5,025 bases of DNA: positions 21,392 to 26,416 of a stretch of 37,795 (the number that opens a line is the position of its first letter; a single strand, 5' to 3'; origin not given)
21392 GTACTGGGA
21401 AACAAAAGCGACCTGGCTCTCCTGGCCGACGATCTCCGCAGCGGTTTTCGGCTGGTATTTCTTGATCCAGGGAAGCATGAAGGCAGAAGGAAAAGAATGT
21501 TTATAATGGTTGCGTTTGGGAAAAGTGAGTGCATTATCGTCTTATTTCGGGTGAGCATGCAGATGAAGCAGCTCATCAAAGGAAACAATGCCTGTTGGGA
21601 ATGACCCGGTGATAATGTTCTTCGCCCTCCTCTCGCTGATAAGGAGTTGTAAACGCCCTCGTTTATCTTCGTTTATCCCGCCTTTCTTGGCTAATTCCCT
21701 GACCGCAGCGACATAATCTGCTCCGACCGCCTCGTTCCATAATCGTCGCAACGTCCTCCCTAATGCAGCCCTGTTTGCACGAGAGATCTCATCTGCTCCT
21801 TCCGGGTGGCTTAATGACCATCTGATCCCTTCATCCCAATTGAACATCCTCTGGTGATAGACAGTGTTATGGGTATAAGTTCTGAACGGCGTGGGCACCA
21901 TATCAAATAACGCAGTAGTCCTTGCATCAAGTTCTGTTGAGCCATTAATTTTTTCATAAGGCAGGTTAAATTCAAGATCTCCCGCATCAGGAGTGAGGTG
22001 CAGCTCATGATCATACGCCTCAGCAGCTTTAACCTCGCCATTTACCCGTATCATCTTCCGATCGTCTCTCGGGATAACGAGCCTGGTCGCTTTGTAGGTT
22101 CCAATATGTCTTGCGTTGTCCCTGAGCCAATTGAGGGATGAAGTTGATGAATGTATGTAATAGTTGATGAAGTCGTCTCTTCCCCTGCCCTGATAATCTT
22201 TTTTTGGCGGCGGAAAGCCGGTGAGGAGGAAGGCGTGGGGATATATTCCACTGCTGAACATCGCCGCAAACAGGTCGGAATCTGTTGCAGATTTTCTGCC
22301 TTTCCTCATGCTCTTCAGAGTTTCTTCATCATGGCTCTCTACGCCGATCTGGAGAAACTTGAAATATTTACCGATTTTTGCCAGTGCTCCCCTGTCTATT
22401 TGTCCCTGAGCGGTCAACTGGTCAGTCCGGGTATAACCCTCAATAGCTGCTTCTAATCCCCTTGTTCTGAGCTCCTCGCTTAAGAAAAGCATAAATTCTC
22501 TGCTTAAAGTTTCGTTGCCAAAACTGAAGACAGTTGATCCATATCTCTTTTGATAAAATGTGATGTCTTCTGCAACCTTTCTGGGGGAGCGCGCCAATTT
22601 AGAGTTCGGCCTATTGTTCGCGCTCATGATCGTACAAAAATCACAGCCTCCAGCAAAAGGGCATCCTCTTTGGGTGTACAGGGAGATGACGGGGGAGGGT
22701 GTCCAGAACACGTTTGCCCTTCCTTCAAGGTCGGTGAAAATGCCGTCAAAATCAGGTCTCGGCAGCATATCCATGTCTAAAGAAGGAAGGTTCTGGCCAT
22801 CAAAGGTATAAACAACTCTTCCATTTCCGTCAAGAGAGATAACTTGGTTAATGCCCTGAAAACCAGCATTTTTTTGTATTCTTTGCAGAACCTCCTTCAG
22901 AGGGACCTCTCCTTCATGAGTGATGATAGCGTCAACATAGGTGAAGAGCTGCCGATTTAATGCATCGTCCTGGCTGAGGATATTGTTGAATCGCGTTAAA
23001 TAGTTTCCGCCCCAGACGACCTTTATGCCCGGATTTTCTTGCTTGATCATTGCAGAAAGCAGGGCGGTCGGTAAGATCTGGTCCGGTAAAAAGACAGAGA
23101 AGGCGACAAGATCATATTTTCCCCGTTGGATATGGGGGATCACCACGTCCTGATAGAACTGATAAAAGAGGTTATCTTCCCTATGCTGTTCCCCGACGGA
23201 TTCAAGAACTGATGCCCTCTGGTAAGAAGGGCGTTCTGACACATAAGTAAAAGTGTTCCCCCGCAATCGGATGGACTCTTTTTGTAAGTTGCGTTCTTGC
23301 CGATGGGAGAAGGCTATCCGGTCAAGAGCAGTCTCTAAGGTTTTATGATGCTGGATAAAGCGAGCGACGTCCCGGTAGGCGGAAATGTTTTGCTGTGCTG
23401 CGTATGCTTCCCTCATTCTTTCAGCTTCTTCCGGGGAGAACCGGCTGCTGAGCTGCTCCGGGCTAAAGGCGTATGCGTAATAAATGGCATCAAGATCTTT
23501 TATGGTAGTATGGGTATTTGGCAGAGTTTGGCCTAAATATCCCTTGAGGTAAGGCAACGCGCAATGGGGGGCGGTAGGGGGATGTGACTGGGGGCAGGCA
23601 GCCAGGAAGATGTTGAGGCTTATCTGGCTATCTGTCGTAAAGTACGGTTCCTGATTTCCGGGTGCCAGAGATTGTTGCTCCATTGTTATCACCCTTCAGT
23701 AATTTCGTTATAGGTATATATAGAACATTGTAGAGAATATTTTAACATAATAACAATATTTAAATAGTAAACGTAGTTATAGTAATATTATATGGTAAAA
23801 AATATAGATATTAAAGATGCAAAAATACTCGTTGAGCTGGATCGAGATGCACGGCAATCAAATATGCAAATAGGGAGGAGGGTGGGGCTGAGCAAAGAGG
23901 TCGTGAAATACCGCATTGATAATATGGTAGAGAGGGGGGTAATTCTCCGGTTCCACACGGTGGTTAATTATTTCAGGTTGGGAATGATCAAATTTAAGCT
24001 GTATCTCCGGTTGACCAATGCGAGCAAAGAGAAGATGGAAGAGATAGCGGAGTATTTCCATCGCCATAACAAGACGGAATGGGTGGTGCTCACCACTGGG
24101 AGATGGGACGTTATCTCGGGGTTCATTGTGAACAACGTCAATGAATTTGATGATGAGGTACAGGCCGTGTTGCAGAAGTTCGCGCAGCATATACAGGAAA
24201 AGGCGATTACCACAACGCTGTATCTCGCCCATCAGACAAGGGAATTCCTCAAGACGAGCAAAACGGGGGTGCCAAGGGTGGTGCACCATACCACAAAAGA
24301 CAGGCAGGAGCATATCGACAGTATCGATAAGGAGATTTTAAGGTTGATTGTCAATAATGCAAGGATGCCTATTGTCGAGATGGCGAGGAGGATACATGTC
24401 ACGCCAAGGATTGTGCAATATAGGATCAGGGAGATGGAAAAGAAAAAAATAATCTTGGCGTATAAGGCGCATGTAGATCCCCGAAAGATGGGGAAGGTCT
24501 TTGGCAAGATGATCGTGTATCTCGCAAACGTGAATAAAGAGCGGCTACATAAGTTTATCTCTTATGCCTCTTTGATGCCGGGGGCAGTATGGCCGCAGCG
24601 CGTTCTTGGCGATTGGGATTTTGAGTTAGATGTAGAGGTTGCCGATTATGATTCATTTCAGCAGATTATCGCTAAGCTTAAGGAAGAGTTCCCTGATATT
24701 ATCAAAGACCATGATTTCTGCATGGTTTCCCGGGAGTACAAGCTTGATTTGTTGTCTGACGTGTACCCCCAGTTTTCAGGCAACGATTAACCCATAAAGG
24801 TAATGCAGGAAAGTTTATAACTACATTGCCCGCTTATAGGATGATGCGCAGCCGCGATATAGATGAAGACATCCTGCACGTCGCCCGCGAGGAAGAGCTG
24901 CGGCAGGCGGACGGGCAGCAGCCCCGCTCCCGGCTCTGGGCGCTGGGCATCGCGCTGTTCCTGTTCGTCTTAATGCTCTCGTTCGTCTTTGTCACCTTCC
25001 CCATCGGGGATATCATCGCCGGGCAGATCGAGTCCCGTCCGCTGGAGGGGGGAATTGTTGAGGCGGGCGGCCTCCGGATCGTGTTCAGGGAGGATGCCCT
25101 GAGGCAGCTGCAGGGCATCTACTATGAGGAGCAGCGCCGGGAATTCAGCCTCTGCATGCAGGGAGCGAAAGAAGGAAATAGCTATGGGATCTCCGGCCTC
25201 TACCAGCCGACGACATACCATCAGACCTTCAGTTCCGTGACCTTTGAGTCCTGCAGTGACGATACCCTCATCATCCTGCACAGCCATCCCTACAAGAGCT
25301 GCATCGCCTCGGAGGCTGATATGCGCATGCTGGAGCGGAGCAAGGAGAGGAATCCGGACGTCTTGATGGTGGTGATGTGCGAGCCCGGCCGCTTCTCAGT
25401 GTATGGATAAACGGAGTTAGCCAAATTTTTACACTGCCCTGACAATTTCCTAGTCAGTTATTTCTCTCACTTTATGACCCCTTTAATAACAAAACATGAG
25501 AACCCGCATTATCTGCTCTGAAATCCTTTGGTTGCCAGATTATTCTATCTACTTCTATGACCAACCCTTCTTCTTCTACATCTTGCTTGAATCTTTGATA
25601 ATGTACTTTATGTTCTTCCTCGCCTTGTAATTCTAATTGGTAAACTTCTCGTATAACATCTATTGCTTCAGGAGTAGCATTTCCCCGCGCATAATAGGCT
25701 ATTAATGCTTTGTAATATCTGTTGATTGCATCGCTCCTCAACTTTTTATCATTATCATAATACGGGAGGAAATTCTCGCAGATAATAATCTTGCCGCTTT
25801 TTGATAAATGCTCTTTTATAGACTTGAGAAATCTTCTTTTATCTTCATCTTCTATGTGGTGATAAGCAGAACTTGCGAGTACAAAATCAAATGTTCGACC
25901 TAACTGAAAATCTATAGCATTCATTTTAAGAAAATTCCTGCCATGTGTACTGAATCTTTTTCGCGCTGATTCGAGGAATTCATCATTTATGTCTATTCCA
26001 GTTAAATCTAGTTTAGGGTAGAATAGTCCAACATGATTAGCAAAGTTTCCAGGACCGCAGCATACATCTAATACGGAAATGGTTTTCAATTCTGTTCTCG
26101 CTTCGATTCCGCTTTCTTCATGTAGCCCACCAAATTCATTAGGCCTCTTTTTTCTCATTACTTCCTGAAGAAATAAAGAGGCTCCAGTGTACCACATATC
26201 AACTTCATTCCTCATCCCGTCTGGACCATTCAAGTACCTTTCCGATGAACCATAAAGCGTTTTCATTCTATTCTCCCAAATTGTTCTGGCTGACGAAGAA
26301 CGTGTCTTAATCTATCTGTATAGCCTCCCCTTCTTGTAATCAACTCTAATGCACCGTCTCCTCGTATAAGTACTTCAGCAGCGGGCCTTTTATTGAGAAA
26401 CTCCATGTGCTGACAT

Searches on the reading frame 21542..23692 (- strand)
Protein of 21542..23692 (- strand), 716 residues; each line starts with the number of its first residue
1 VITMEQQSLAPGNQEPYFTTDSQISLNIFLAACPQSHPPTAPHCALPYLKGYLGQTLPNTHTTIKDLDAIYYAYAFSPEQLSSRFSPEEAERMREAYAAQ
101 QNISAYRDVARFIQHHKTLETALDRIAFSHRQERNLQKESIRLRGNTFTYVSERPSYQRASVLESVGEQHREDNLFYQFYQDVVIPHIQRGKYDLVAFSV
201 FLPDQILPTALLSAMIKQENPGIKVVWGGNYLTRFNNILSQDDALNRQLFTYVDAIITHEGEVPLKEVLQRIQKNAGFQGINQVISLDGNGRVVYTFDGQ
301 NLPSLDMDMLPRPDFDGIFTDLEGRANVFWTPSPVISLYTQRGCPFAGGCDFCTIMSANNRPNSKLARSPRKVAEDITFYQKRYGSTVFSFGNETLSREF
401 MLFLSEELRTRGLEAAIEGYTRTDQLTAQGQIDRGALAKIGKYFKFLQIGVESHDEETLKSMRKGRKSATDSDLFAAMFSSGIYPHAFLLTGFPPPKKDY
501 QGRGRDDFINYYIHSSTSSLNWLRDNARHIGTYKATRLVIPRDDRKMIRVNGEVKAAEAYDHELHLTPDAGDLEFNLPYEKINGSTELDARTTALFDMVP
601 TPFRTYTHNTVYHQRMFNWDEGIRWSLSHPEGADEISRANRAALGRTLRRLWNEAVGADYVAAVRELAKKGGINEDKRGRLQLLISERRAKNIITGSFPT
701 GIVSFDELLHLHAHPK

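Call 13: search_protein_families(library=pfam, proteins=[window:21542-23692:-], max_evalue=0.001)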
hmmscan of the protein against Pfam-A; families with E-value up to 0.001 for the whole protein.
window:21542-23692:- (716 aa): 2 families
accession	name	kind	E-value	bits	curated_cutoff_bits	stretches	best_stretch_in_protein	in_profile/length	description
PF04055.27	Radical_SAM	-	1.6e-09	38.6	29.5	1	339-494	2-152/166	Radical SAM superfamily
PF02310.24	B12-binding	-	2e-05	24.8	32.1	1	169-268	28-120/121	B12 binding domain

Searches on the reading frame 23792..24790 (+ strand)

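Call 13: search_protein_families(library=pfam, proteins=[window:23792-24790:+], max_evalue=0.001)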
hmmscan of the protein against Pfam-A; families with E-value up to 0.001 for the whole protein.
window:23792-24790:+ (332 aa): 5 families
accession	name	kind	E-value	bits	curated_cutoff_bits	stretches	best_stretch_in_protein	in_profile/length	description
PF13404.12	HTH_AsnC-type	-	1.6e-21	76.2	27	2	175-216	1-42/42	AsnC-type helix-turn-helix domain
PF13412.12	HTH_24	-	1.1e-19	70.1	21.9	2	6-51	2-47/48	Winged helix-turn-helix DNA-binding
PF01037.27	AsnC_trans_reg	-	1.7e-07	31.5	25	1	247-301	5-60/73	Lrp/AsnC ligand binding domain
PF01047.28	MarR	-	2.9e-07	30.7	24.6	0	182-231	8-57/59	MarR family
PF12802.13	MarR_2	-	0.00023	21.7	27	0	12-51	10-50/61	MarR family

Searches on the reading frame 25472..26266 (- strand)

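Call 13: search_protein_families(library=pfam, proteins=[window:25472-26266:-], max_evalue=0.001)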
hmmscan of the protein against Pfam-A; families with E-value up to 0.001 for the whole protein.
window:25472-26266:- (264 aa): 10 families
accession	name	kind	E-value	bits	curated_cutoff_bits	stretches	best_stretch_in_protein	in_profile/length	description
PF13649.12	Methyltransf_25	-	1.1e-16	61.7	27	1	65-158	1-97/97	Methyltransferase domain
PF08242.18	Methyltransf_12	-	9.2e-15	55.6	30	1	66-159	1-97/98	Methyltransferase domain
PF08241.18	Methyltransf_11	-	8.8e-14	52.4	21.2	1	66-162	1-95/95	Methyltransferase domain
PF13489.12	Methyltransf_23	-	4.7e-12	46.4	27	1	59-177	20-130/164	Methyltransferase domain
PF13847.12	Methyltransf_31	-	1.3e-11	44.8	27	1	62-164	4-111/145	Methyltransferase domain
PF00891.24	Methyltransf_2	-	4.7e-09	36.3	22.3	1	60-173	60-175/210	O-methyltransferase domain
PF05175.20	MTS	-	2.6e-08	34.1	23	1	62-169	32-146/170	Methyltransferase small domain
PF01209.24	Ubie_methyltran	-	6.5e-06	26.1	20.1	1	57-164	43-153/233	ubiE/COQ5 methyltransferase family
PF02353.26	CMAS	-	9.4e-05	22.3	27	0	64-162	65-164/273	Mycolic acid cyclopropane synthetase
PF01728.25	FtsJ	-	0.00024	21.5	24.1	1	61-132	21-98/181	FtsJ-like methyltransferase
